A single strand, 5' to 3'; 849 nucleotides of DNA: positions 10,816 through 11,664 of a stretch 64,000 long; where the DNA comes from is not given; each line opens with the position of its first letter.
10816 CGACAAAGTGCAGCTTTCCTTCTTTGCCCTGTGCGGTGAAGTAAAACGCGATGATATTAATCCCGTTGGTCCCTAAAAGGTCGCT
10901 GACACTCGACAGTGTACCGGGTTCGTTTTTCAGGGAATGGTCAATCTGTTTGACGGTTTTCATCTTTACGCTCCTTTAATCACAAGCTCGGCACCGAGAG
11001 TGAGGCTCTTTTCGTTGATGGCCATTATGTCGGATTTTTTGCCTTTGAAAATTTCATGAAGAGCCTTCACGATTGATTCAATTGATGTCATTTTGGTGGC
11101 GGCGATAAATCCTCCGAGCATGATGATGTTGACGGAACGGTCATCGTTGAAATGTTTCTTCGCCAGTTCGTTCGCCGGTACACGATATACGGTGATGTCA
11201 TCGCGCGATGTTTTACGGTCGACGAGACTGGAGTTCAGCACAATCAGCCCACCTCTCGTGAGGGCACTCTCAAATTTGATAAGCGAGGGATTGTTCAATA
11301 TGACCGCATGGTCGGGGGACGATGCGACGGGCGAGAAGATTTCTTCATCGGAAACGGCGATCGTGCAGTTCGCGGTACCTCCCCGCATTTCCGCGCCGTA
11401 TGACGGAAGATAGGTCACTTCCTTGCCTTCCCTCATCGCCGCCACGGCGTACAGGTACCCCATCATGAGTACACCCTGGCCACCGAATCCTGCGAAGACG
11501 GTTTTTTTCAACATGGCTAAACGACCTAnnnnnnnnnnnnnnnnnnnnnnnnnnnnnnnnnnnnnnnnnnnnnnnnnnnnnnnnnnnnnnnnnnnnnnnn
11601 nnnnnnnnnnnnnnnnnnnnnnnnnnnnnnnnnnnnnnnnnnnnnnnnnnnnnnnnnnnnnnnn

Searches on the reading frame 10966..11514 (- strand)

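Call 7: search_protein_families(library=pfam, proteins=[window:10966-11514:-], max_evalue=0.01)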
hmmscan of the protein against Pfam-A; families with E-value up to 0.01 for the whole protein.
window:10966-11514:- (182 aa): 1 family
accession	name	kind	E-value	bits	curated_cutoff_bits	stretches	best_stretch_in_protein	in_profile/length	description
PF01558.24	POR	-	2.3e-35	122.7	27.4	1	11-175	1-172/173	Pyruvate ferredoxin/flavodoxin oxidoreductase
